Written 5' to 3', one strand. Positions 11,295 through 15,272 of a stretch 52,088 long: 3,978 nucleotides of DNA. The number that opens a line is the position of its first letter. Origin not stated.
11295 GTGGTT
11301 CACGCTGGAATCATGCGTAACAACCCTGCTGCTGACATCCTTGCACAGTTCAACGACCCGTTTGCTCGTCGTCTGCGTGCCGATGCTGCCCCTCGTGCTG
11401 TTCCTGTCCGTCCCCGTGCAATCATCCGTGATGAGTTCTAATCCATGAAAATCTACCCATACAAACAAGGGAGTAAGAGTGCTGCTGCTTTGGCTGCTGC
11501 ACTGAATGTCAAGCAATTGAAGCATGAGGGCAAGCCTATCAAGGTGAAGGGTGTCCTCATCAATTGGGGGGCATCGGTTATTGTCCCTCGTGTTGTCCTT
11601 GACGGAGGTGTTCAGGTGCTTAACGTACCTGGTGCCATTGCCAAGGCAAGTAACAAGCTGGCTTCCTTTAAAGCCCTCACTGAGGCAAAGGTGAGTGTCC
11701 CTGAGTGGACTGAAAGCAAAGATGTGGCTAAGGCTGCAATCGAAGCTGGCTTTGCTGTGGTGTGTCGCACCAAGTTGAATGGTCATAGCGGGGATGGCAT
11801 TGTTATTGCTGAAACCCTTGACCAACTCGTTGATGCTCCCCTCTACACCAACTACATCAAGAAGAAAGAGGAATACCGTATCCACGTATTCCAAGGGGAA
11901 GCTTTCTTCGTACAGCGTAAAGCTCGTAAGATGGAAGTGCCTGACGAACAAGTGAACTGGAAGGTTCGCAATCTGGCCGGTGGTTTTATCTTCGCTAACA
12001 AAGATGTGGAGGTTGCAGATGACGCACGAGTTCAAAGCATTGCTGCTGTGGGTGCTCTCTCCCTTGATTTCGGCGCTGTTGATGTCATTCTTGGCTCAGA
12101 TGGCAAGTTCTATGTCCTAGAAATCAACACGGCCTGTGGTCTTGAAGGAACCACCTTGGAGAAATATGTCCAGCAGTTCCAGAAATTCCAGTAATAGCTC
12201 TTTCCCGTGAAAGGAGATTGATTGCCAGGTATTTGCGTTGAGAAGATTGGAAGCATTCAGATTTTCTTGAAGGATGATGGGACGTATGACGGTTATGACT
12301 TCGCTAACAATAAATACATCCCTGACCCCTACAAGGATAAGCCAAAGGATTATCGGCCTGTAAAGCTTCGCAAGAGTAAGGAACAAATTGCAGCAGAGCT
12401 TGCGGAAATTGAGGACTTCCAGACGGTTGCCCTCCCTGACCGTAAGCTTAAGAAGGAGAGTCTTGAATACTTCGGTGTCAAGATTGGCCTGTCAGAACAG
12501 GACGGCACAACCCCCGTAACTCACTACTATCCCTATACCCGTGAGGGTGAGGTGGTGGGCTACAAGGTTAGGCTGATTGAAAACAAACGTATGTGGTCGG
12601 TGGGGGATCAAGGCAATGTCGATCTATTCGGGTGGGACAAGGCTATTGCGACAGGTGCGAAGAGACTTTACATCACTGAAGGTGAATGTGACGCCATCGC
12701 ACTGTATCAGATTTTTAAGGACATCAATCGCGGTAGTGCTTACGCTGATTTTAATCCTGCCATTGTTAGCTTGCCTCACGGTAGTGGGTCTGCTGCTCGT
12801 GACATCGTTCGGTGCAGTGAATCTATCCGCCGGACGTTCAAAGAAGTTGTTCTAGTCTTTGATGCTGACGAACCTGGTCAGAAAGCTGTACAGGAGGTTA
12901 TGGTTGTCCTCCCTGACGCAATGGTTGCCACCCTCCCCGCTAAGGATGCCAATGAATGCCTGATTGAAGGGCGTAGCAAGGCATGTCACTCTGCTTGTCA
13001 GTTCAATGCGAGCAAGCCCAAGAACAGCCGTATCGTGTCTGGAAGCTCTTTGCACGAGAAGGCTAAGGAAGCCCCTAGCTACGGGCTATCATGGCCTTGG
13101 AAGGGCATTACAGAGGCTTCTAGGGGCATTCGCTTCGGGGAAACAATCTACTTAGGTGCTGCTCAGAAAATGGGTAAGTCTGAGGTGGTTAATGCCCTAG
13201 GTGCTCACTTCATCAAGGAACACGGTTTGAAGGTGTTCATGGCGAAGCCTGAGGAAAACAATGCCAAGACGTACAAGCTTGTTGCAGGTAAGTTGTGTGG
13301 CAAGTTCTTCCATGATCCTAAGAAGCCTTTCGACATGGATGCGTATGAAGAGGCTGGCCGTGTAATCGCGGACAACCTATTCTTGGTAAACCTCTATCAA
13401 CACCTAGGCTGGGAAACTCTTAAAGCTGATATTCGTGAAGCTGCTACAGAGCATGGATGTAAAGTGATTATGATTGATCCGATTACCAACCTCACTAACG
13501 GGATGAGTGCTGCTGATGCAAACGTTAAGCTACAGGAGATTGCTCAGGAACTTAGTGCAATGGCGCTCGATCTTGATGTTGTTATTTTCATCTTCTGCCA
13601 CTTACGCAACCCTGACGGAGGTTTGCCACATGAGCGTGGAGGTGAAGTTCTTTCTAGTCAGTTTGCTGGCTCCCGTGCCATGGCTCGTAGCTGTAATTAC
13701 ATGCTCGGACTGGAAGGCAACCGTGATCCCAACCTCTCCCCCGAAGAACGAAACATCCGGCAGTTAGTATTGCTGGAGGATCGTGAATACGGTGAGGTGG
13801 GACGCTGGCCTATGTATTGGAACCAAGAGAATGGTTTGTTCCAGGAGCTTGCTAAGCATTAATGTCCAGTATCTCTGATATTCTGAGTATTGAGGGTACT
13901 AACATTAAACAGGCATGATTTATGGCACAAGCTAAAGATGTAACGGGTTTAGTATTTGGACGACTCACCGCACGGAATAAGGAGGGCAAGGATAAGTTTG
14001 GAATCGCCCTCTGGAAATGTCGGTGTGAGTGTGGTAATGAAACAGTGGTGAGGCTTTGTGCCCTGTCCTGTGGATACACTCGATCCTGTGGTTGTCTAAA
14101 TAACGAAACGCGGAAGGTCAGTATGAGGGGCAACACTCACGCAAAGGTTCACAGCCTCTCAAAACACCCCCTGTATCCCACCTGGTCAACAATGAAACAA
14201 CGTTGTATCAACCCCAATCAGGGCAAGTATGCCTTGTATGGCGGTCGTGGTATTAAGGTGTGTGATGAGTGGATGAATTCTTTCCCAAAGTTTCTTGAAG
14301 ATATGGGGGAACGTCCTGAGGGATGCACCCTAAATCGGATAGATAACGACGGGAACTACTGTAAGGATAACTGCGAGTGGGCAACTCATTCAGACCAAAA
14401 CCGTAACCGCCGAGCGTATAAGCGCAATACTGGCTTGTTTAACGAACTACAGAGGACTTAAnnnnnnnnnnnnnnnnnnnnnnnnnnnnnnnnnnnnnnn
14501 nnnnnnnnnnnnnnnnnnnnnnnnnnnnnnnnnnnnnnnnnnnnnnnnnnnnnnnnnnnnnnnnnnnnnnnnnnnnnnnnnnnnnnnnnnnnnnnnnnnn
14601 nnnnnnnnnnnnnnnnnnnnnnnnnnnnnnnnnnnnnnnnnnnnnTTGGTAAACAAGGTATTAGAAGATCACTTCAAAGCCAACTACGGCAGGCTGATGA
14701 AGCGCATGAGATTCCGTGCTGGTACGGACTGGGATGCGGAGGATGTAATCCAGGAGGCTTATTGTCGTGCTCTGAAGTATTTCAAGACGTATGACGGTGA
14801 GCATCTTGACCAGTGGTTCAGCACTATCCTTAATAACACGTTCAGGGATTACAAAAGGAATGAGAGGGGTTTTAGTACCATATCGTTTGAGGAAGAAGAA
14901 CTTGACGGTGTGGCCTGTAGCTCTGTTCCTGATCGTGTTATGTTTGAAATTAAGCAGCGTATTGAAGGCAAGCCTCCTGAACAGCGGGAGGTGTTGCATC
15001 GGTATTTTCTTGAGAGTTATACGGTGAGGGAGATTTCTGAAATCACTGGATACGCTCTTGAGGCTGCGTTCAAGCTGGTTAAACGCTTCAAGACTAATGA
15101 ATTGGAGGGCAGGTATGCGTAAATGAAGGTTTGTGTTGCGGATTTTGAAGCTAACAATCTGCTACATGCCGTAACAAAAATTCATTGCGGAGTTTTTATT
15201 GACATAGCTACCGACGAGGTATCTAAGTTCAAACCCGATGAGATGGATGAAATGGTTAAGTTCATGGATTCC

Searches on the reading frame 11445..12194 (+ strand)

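Call 10: search_protein_families(library=phrogs, proteins=[window:11445-12194:+], max_evalue=0.00001)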
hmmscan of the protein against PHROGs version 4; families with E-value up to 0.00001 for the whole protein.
window:11445-12194:+ (249 aa): 1 family
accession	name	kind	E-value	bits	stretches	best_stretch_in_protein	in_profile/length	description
phrog_2599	-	moron, auxiliary metabolic gene and host takeover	4.5e-84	284.4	1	1-248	45-305/708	ribosomal protein S6 glutaminyl transferase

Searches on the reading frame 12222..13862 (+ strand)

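Call 10: search_protein_families(library=phrogs, proteins=[window:12222-13862:+], max_evalue=0.00001)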
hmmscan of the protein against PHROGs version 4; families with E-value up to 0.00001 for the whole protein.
window:12222-13862:+ (546 aa): 5 families
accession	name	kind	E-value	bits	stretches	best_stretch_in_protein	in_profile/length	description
phrog_239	-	DNA, RNA and nucleotide metabolism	6.3e-155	519.2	1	11-543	57-599/801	DNA primase/helicase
phrog_19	-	DNA, RNA and nucleotide metabolism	4.1e-18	66.6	1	281-544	327-582/621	DnaB-like replicative helicase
phrog_47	-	DNA, RNA and nucleotide metabolism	3.2e-11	43.5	1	104-249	185-324/947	DNA primase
phrog_5482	-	unknown function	3.6e-09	36.8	1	282-466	26-216/341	-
phrog_243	-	DNA, RNA and nucleotide metabolism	7.5e-09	35.9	1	290-463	21-193/273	DnaB-like replicative helicase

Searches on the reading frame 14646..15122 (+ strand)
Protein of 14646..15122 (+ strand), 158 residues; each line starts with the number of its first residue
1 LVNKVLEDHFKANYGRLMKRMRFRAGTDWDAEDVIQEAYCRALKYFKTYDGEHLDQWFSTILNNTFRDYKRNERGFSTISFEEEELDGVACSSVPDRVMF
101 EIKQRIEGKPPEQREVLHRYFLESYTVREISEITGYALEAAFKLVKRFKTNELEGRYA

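Call 11: search_protein_families(library=phrogs, proteins=[window:14646-15122:+], max_evalue=0.00001)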
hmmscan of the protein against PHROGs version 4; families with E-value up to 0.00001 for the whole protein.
window:14646-15122:+ (158 aa): 1 family
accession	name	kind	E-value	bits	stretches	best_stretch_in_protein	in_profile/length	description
phrog_1740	-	transcription regulation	1.2e-20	74.5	1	7-148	59-208/567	RNA polymerase sigma factor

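Call 13: search_dna_similar(query=window:14646-15122:+, collection=phages, mode=protein, max_rows=40)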
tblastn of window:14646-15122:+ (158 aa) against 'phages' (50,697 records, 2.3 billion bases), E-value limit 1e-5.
Records with a match: 29; places in all: 29; records where one place covers at least 80% of the query: 28.
Best place of each record, by identity: <60% 29.
By first word of the organism name: Pseudomonas 16; phage 6; Vibrio 2; Salinivibrio 2; Citrobacter 2; Bacteriophage 1.
By host as written in the record: - 10; Pseudomonas aeruginosa 6; Pseudomonas aeruginosa PAO1 2; Salinivibrio costicola 2; Citrobacter sp. TM1552 2; Pseudomonas sp. 1; Pseudomonas aeruginosa PA1 1; Pseudomonas aeruginosa BWKH10 1; and 4 more.
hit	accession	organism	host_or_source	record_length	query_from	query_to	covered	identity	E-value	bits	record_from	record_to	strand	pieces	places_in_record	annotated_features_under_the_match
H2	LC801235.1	Pseudomonas phage PP21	Pseudomonas aeruginosa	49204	3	156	97%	43.3%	2e-30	120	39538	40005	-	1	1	hypothetical protein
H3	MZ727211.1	Pseudomonas phage PPAY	Pseudomonas aeruginosa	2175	3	156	97%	42.7%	5e-30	119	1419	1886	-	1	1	hypothetical protein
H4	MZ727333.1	Pseudomonas phage PPAT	Pseudomonas aeruginosa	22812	3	156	97%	42.7%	6e-30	119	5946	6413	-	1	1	hypothetical protein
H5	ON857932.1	Pseudomonas phage vB_PaeP_FBPa8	Pseudomonas sp.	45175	3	156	97%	42.7%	6e-30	119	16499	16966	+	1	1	hypothetical protein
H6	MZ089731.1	Pseudomonas phage PSA11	wastewater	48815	3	156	97%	42.7%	2e-29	117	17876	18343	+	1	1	hypothetical protein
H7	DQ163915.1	Pseudomonas phage PA11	-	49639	3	156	97%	42.7%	2e-29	117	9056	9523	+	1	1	record has no annotation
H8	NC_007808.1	Pseudomonas phage PA11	Pseudomonas aeruginosa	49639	3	156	97%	42.7%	2e-29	117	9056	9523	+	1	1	RNA polymerase sigma factor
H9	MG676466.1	Pseudomonas phage TC6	Pseudomonas aeruginosa PA1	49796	3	156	97%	42.7%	2e-29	117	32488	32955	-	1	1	TC6_041: RNA polymerase sigma factor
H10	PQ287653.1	Pseudomonas phage HHBS10_2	Pseudomonas aeruginosa BWKH10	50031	3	149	93%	43.3%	5e-30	119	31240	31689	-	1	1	RNA polymerase sigma factor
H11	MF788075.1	Pseudomonas phage IME180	Pseudomonas aeruginosa IME180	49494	3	149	93%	42.7%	5e-29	116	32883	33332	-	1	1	hypothetical protein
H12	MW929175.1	Pseudomonas phage K4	Pseudomonas aeruginosa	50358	3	149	93%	42.7%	5e-29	116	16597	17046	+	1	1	RNA polymerase sigma factor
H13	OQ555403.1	Pseudomonas phage vB_PaeM_Ty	Pseudomonas aeruginosa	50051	3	149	93%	42.0%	2e-28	115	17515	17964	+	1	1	hypothetical protein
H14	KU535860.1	Pseudomonas phage O4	Pseudomonas aeruginosa PAO1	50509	3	149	93%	42.0%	9e-28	113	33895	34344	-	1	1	RNA polymerase sigma factor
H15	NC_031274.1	Pseudomonas phage O4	Pseudomonas aeruginosa PAO1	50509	3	149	93%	42.0%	9e-28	113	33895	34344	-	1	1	RNA polymerase sigma factor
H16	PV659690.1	Pseudomonas phage vB_PaP_DMTU_1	Pseudomaonas aeruginosa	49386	3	149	93%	40.7%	8e-27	110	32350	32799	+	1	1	RNA polymerase sigma factor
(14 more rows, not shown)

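Call 38: search_protein_families(library=pfam, proteins=[window:14646-15122:+], max_evalue=0.01)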
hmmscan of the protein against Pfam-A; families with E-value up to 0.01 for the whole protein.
window:14646-15122:+ (158 aa): 3 families
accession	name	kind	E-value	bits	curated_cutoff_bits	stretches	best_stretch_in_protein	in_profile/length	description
PF04542.20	Sigma70_r2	-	1.5e-10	41.1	24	1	10-74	2-69/71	Sigma-70 region 2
PF04545.22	Sigma70_r4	-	0.0003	20.7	24.1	1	110-139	6-35/50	Sigma-70, region 4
PF08281.18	Sigma70_r4_2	-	0.0011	19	25.7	1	110-136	12-38/54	Sigma-70, region 4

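Call 64: search_solved_structures(query=window:14646-15122:+, max_evalue=1)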
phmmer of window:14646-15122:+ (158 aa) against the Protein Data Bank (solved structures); distinct sequences matched with E-value up to 1: 15.
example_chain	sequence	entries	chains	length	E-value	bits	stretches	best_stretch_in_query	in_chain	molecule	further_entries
5zx2_F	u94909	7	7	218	9.3e-05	25.7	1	28-135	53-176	ECF RNA polymerase sigma factor SigH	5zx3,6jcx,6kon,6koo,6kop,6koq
1h3l_A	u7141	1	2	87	0.0001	25.6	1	28-74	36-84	RNA POLYMERASE SIGMA FACTOR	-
6jcy_F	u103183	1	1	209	0.00053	23.2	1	28-138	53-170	ECF RNA polymerase sigma factor SigH,ECF RNA polymerase sigma factor SigE,ECF RNA polymera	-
6dxo_A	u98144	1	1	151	0.0012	22.1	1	19-77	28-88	RNA polymerase ECF-subfamily sigma factor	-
9m9d_F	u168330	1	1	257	0.0013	22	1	18-135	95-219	ECF RNA polymerase sigma factor SigE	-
9m9e_F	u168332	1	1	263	0.0014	21.9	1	18-135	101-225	ECF RNA polymerase sigma factor SigE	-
9m98_F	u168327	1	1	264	0.0014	21.9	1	18-135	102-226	ECF RNA polymerase sigma factor SigE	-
2xrh_A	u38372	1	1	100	0.11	15.8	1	85-147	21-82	PROTEIN HP0721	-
5uxx_A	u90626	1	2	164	0.24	14.6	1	30-142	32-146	RNA polymerase sigma factor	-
5wuq_A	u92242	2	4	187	0.29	14.3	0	25-90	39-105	ECF RNA polymerase sigma factor SigW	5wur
2qyt_A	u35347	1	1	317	0.32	14.2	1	82-141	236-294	2-dehydropantoate 2-reductase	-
7n4w_A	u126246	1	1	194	0.32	14.2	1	93-131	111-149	ROTU4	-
7qh5_A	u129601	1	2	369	0.33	14.2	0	24-70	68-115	RNA polymerase sigma factor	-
4nhf_A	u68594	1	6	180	0.76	13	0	42-97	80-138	TrwG protein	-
5or5_A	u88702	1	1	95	0.8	12.9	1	26-69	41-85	ECF RNA polymerase sigma-E factor,ECF RNA polymerase sigma factor SigW,ECF RNA polymerase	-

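Call 65: search_protein_families(library=ncbifam, proteins=[window:14646-15122:+], max_evalue=0.01)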
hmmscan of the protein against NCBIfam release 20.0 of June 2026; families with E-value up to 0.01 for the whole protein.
window:14646-15122:+ (158 aa): 55 families (the best 25 are shown)
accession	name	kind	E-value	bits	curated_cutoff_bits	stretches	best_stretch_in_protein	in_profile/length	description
NF009193.0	PRK12541.1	equivalog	5.9e-15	55.9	171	1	5-139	6-143/161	RNA polymerase sigma factor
TIGR02937.1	sigma70-ECF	superfamily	1.2e-14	54.2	42.9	1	6-144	3-153/165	sigma-70 family RNA polymerase sigma factor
NF009185.0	PRK12533.1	equivalog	6.3e-11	42.3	248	1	21-133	46-170/231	RNA polymerase sigma factor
TIGR02950.1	SigM_subfam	subfamily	9.2e-10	38.6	147.95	1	30-140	26-142/159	RNA polymerase sigma factor, SigM family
TIGR02947.1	SigH_actino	hypoth_equivalog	1.8e-09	37.6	251.55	1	28-74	35-83/193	RNA polymerase sigma-70 factor, TIGR02947 family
TIGR02952.1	Sig70_famx2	equivalog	6.1e-09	36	206.45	1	11-140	18-154/170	ECF subfamily RNA polymerase sigma factor, BldN family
NF053879.1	RNAPolSigSigVBac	equivalog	1.3e-08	34.7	190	1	30-137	30-136/160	RNA polymerase sigma factor SigV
NF007226.0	PRK09644.1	equivalog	2.6e-08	34.1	199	1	31-133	28-134/166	RNA polymerase sigma factor SigM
TIGR02959.1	SigZ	equivalog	4.2e-08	33.2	168.65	1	24-148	15-140/170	RNA polymerase sigma factor SigZ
NF009164.0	PRK12511.1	equivalog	5.6e-08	32.5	185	1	29-135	29-138/182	RNA polymerase sigma factor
NF007215.0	PRK09637.1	equivalog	7e-08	32.7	212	1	17-147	14-145/181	RNA polymerase sigma factor SigZ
TIGR02983.1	SigE-fam_strep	subfamily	2.7e-07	30.6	141.55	1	7-137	9-139/162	SigE family RNA polymerase sigma factor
NF058625.1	sigma_PG0214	equivalog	4.2e-07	29.8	130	1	26-140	26-145/170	GFO_1088 family ECF-type sigma factor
NF008888.0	PRK11922.1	equivalog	9.5e-07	28.7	204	1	16-82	42-110/231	RNA polymerase sigma factor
TIGR02989.1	Sig-70_gvs1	subfamily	1e-06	28.8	124.55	1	30-149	27-151/158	RNA polymerase sigma-70 factor, Rhodopirellula/Verrucomicrobium family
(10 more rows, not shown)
